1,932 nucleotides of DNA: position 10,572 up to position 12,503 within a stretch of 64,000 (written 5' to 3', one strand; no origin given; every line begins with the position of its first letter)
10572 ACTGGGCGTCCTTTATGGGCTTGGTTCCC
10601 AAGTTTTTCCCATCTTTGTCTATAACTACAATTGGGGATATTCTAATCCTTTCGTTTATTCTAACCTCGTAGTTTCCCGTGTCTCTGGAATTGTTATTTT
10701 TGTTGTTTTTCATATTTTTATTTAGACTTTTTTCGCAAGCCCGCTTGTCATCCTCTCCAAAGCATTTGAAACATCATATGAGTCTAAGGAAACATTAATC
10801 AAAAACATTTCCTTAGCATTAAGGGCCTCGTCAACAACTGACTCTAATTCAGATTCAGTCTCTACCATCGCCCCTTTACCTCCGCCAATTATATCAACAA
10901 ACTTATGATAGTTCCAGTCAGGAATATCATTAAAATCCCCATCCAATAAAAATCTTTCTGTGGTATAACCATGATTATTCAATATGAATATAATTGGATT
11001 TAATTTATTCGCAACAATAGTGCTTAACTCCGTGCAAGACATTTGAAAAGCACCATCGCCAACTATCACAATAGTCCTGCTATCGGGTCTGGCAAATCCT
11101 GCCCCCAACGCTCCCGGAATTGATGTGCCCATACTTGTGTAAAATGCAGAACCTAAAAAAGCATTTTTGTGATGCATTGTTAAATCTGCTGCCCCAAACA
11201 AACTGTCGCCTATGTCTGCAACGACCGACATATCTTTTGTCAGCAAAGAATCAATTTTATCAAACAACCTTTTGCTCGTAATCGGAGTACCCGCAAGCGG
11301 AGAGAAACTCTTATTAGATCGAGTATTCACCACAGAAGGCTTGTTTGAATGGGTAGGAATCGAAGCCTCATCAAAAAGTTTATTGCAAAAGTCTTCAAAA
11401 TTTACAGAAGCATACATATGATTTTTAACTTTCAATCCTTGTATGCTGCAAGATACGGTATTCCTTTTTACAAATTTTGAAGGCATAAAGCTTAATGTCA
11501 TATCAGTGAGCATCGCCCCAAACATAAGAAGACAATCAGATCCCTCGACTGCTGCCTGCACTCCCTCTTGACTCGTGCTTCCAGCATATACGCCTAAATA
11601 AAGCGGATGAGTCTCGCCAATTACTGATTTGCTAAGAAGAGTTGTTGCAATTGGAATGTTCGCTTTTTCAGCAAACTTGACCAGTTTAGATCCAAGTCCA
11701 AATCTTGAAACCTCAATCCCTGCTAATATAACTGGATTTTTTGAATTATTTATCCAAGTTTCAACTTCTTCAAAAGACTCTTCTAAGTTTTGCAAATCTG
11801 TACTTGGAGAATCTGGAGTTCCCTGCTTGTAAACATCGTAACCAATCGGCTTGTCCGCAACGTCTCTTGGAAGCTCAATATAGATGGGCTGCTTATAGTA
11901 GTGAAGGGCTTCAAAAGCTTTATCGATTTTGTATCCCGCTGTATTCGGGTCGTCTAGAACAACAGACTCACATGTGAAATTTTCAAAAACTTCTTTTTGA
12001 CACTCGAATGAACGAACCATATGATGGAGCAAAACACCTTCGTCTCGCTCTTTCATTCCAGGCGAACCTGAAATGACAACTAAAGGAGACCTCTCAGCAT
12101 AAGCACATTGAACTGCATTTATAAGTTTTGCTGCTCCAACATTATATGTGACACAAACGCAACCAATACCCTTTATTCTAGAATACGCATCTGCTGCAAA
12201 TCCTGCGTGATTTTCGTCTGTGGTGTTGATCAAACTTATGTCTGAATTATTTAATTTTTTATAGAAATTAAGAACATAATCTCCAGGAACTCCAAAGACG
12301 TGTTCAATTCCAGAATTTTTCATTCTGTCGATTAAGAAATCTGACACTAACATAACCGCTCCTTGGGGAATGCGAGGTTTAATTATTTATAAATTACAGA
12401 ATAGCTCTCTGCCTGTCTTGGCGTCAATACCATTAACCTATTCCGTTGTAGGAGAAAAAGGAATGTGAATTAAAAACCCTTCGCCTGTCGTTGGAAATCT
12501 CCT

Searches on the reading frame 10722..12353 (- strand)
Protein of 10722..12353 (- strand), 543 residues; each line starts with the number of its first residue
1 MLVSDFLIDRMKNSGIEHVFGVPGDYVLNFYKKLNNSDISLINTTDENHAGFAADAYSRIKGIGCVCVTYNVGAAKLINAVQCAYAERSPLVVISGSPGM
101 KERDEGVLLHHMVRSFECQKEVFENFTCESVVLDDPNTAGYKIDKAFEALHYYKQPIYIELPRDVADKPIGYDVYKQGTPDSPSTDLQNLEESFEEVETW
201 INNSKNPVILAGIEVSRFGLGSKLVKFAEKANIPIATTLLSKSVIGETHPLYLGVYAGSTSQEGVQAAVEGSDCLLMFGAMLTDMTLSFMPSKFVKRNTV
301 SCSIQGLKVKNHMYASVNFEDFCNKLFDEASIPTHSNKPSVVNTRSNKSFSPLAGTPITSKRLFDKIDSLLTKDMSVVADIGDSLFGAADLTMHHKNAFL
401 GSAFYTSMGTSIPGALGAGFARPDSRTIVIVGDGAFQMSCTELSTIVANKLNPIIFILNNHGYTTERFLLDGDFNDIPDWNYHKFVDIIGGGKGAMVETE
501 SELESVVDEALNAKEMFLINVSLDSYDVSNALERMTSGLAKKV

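Call 67: search_protein_families(library=pfam, proteins=[window:10722-12353:-], max_evalue=0.001)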
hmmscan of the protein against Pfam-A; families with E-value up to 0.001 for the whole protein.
window:10722-12353:- (543 aa): 3 families
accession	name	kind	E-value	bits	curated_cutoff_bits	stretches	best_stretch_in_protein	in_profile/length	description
PF02776.23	TPP_enzyme_N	-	1.3e-28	99.6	26.8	1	3-107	3-109/119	Thiamine pyrophosphate enzyme, N-terminal TPP binding domain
PF02775.26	TPP_enzyme_C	-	5.9e-27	94.7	21.9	1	380-521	1-151/151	Thiamine pyrophosphate enzyme, C-terminal TPP binding domain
PF00205.28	TPP_enzyme_M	-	8.9e-25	87.4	30.4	1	197-311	4-118/137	Thiamine pyrophosphate enzyme, central domain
